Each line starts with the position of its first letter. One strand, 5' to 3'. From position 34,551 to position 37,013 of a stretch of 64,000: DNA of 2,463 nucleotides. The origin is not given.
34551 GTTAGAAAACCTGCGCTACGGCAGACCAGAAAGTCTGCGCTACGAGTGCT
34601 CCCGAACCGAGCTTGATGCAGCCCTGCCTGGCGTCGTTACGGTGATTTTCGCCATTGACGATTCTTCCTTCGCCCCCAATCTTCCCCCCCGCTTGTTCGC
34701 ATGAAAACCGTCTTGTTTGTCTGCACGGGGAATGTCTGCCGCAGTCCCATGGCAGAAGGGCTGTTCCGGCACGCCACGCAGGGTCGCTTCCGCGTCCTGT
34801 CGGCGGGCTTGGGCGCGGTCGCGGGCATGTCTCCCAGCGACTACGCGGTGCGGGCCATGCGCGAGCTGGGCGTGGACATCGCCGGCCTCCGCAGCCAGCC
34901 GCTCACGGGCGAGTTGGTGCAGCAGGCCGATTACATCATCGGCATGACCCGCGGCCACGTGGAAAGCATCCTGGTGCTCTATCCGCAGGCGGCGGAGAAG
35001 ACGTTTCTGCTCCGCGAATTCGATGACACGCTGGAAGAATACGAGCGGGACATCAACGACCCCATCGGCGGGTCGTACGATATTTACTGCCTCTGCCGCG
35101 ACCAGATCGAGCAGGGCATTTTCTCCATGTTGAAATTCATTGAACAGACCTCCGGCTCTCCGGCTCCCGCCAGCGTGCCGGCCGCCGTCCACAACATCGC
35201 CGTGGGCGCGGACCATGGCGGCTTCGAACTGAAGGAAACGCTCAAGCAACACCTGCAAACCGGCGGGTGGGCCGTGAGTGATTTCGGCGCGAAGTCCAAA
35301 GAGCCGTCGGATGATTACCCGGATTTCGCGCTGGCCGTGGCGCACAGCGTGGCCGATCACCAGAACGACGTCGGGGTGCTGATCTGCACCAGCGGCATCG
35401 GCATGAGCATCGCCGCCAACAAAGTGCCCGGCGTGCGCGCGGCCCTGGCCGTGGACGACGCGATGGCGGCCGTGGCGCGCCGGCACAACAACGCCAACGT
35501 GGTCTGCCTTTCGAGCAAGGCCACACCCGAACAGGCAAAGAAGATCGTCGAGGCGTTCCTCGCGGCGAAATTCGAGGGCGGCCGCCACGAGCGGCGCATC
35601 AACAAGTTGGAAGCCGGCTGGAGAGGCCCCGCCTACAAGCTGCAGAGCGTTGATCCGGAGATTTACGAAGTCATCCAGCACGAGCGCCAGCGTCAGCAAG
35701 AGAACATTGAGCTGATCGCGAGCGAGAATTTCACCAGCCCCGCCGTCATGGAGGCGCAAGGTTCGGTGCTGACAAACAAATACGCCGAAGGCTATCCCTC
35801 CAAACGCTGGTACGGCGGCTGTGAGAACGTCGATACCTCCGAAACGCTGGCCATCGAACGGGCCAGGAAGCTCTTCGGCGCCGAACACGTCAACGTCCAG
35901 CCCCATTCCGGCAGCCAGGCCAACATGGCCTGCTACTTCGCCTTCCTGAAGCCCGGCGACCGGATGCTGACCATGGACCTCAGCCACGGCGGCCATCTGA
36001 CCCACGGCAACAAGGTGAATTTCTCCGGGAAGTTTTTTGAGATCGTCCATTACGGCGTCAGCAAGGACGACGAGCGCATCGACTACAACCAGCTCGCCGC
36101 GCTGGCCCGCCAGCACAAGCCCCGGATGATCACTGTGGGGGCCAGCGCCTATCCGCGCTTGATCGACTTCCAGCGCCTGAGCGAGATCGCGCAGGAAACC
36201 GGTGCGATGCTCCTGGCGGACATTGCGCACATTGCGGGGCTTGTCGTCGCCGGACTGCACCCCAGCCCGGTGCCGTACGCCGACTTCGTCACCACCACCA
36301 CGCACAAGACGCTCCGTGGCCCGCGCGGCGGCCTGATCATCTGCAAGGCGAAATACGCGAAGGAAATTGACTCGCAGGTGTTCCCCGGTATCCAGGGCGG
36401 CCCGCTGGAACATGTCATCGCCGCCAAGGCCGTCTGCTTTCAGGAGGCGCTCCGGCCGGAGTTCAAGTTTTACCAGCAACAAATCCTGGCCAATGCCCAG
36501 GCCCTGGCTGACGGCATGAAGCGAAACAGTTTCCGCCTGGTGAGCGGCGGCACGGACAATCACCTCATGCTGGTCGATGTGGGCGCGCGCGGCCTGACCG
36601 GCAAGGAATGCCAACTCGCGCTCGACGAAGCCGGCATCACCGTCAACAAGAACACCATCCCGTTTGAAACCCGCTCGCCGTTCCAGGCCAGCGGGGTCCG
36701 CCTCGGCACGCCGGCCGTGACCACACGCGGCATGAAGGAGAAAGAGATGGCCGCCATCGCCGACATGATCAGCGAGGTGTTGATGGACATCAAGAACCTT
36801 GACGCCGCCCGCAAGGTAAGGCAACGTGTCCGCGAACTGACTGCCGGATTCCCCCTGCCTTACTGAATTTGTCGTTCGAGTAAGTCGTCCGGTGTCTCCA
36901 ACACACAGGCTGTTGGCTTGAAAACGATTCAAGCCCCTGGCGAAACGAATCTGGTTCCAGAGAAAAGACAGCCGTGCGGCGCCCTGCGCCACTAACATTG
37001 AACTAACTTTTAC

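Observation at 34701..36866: LMW-PTP, RpiB and serine hydroxymethyltransferase encoded as one uninterrupted 721-codon ORF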

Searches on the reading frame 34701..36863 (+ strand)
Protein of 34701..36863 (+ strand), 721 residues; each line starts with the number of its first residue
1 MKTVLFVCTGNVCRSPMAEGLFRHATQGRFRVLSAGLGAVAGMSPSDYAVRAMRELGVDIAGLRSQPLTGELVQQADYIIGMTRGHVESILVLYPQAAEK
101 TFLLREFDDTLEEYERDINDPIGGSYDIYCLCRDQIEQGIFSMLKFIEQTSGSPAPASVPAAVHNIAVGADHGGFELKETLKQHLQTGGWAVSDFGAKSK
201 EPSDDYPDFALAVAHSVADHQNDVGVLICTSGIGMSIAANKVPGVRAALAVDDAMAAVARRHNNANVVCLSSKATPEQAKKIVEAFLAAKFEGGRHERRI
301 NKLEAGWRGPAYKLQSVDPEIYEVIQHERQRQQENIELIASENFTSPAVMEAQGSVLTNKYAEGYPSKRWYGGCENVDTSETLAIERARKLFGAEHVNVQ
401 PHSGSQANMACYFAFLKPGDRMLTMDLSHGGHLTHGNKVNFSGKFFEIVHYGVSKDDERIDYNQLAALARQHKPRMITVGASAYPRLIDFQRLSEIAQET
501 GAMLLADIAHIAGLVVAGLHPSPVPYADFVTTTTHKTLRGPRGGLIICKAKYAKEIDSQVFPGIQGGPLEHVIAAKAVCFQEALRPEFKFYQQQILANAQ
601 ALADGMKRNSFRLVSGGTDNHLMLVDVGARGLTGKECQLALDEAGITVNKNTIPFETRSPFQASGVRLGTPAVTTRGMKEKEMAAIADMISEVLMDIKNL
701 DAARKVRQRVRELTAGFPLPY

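Call 3: search_protein_families(library=pfam, proteins=[window:34701-36863:+], max_evalue=0.01)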
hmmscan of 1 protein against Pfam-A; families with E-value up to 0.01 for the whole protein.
window:34701-36863:+ (721 aa): 6 families
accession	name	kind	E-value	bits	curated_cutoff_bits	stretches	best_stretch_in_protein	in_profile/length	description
PF00464.25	SHMT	-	4.5e-168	559.4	27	1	314-690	1-399/399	Serine hydroxymethyltransferase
PF02502.23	LacAB_rpiB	-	8.2e-53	178.5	24.7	1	166-303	1-138/138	Ribose/Galactose Isomerase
PF01451.26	LMWPc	-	5.2e-30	105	23.2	1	4-139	1-139/144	Low molecular weight phosphotyrosine protein phosphatase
PF00155.27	Aminotran_1_2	-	4.5e-09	36.4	19.7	1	386-675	49-351/361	Aminotransferase class I and II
PF01212.27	Beta_elim_lyase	-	1.5e-06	28.2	27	1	386-612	39-236/288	Beta-eliminating lyase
PF01053.26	Cys_Met_Meta_PP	-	0.0031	16.6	27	1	387-550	60-215/381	Cys/Met metabolism PLP-dependent enzyme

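Call 4: search_protein_families(library=ncbifam, proteins=[window:34701-36863:+], max_evalue=0.01)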
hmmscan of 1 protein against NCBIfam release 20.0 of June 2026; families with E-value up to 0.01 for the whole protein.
window:34701-36863:+ (721 aa): 27 families (the best 25 are shown)
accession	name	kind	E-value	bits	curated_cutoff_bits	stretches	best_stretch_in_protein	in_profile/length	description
NF000586.1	PRK00011.1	subfamily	2.1e-190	632.7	335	1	318-719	1-403/404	serine hydroxymethyltransferase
NF010094.0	PRK13580.1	equivalog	1.4e-143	479.1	735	2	420-702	169-453/496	glycine hydroxymethyltransferase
NF004051.0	PRK05571.1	subfamily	1.3e-54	184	135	1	165-305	3-144/149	ribose-5-phosphate isomerase B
TIGR00689.1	rpiB_lacA_lacB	subfamily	5.1e-53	178.9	88.3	1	166-304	1-140/145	RpiB/LacA/LacB family sugar-phosphate isomerase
TIGR01120.1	rpiB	equivalog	5.1e-45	152.9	138.65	1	166-304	2-140/143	ribose 5-phosphate isomerase B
TIGR02133.1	RPI_actino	equivalog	4.2e-41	140.3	168.2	1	166-303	3-142/148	ribose-5-phosphate isomerase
TIGR04506.1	F_threo_transal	equivalog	6.3e-29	101.2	650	1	321-714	6-398/609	fluorothreonine transaldolase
NF006380.0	PRK08621.1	equivalog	1.1e-27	97.1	164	1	165-304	2-139/142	galactose-6-phosphate isomerase subunit LacA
NF006381.0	PRK08622.1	equivalog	3.6e-27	95.3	234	1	165-303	2-141/171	galactose-6-phosphate isomerase subunit LacB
NF051858.1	EryPhIsonDerIRhiz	equivalog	1.6e-26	93.2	240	1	165-292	2-131/150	D-erythrulose-4-phosphate isomerase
NF009257.0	PRK12613.1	equivalog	1.1e-23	83.9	243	1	166-303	3-137/141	galactose-6-phosphate isomerase subunit LacA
TIGR01118.1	lacA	equivalog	7.5e-22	78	181.1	1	166-303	3-138/141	galactose-6-phosphate isomerase subunit LacA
TIGR01119.1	lacB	equivalog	5.2e-21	75.1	312.55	1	165-299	2-136/171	galactose-6-phosphate isomerase subunit LacB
NF009258.0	PRK12615.1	equivalog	1e-20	74.3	325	1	165-299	2-136/171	galactose-6-phosphate isomerase subunit LacB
NF008486.0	PRK11391.1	equivalog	1.1e-15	58.4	247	1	2-132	7-131/148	phosphotyrosine-protein phosphatase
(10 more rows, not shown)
